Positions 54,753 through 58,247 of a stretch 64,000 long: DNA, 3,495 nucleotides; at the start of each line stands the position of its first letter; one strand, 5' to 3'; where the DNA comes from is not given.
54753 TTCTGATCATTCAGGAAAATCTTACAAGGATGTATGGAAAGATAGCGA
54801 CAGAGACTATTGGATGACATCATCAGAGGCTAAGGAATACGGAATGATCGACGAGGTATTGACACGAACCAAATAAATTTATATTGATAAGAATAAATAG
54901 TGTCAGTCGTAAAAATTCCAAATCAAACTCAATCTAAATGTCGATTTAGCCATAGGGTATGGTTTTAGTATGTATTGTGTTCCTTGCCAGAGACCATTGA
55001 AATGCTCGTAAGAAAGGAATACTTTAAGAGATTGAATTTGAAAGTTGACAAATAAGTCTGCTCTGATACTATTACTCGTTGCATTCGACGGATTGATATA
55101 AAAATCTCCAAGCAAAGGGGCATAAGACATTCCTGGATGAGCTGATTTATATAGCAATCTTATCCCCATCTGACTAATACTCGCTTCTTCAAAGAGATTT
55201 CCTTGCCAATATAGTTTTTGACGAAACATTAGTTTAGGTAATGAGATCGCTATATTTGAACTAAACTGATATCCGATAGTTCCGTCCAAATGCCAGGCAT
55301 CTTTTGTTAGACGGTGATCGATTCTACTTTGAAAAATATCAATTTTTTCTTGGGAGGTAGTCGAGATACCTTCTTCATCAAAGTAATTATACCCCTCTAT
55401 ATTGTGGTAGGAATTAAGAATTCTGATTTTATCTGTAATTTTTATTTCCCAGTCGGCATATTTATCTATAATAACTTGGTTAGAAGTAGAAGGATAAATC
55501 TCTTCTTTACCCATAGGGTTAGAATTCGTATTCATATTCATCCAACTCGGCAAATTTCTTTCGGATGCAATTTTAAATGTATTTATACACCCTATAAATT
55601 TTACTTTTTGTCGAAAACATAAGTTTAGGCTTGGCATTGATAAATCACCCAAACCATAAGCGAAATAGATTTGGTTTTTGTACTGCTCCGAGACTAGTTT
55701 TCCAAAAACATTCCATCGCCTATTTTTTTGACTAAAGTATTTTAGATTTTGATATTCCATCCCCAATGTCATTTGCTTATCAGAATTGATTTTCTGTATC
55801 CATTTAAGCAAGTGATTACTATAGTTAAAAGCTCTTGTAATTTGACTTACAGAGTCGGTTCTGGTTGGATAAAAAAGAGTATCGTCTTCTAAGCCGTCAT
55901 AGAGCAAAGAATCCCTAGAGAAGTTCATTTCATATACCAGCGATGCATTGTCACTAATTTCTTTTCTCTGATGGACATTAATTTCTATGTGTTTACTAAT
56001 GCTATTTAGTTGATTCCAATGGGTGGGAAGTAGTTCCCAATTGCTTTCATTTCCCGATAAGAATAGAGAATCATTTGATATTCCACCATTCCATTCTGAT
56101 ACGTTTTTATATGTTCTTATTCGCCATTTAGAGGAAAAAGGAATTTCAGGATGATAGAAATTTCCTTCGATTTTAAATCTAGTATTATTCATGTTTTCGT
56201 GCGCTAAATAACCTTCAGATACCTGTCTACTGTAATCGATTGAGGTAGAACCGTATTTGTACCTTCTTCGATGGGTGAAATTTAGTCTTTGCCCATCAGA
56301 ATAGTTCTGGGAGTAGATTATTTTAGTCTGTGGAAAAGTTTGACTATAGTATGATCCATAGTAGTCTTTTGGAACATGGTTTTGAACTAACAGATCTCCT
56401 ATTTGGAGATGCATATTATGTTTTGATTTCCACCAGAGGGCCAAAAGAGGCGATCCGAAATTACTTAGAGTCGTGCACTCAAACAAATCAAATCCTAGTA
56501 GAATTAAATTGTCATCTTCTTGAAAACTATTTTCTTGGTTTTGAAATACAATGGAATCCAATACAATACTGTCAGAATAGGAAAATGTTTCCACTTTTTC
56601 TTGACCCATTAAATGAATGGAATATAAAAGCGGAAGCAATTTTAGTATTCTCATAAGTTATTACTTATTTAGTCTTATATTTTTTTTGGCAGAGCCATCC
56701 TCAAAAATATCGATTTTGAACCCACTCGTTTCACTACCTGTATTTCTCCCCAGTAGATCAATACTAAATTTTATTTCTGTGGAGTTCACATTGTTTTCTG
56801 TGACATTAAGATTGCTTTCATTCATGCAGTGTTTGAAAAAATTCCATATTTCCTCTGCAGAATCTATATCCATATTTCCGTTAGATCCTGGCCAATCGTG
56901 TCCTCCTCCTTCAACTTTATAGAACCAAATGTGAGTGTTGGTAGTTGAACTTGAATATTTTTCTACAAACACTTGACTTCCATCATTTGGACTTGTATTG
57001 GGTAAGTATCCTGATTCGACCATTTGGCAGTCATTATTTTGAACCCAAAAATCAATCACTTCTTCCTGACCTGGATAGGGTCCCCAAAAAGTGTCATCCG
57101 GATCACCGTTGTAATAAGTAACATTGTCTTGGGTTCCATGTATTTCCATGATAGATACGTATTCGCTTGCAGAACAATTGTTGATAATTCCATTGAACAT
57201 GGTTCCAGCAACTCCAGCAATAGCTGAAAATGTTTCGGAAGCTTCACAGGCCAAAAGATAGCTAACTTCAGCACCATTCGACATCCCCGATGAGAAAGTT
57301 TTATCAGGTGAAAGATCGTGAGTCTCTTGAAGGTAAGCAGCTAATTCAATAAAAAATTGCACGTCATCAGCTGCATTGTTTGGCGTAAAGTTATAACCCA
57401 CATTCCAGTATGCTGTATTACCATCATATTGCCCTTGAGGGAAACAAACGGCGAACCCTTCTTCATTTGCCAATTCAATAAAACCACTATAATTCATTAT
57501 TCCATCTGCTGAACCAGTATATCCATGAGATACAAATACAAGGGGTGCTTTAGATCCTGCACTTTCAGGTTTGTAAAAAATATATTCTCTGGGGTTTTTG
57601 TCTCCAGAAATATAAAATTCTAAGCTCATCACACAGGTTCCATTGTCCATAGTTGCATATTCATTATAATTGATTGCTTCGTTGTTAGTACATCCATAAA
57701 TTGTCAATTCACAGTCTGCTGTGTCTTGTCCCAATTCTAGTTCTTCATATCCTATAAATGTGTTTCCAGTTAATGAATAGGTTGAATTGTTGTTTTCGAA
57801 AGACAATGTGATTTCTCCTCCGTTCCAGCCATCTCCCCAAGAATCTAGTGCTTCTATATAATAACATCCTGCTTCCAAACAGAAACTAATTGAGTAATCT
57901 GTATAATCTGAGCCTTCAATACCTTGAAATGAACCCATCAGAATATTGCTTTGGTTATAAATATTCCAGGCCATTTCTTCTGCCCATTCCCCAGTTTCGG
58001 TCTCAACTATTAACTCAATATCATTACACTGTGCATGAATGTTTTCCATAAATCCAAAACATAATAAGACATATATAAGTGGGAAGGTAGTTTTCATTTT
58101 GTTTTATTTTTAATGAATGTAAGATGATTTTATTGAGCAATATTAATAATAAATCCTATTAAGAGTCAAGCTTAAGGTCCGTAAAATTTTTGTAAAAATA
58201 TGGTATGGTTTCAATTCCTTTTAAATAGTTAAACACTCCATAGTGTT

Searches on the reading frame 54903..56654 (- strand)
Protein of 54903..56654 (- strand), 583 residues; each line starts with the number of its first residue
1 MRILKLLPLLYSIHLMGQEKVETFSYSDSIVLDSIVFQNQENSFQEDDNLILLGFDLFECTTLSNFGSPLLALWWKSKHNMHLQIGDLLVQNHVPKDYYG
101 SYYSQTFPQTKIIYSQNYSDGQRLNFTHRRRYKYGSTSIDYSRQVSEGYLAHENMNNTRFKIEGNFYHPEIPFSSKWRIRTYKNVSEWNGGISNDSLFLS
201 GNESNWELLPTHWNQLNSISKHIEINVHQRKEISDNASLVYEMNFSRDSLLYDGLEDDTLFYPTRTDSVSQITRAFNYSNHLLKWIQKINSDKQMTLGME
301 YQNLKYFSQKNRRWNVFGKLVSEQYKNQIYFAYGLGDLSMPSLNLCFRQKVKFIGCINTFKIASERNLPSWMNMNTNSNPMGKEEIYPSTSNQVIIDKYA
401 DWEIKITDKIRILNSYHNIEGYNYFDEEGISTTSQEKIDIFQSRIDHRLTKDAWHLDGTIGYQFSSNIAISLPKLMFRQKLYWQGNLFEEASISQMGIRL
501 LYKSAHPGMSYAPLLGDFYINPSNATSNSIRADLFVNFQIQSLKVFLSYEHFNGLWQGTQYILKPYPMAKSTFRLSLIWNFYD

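Call 35: search_protein_families(library=pfam, proteins=[window:54903-56654:-], max_evalue=0.001)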
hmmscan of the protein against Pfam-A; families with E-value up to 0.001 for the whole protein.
window:54903-56654:- (583 aa): 1 family
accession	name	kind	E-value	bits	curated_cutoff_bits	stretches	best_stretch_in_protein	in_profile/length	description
PF14121.12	Porin_10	-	1.7e-38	133.2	27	1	56-583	35-597/597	Putative porin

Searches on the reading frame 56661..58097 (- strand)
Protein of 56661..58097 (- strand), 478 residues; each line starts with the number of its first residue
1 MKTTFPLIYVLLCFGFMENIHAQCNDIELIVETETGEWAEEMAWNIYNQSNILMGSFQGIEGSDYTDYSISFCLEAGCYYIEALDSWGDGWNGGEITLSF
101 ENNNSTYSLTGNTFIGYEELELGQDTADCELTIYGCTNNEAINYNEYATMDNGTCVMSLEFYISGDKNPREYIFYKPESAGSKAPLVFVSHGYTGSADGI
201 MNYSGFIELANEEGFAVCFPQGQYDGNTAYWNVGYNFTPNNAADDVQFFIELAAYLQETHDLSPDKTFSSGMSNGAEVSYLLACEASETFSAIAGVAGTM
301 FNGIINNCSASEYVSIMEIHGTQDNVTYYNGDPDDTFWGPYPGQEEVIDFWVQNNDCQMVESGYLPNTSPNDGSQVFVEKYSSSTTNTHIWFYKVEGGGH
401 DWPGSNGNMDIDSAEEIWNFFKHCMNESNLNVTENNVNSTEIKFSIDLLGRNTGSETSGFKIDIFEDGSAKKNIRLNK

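Call 35: search_protein_families(library=pfam, proteins=[window:56661-58097:-], max_evalue=0.001)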
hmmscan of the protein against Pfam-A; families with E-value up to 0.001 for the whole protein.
window:56661-58097:- (478 aa): 3 families
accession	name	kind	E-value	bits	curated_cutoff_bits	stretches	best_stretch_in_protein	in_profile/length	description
PF10503.15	Esterase_PHB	-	5.5e-08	32.8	23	1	173-327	4-156/219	Esterase PHB depolymerase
PF00756.26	Esterase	-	5.4e-05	23.5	22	1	170-346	8-160/251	Putative esterase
PF00326.27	Peptidase_S9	-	0.00035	20.6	22.6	0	211-300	11-99/213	Prolyl oligopeptidase family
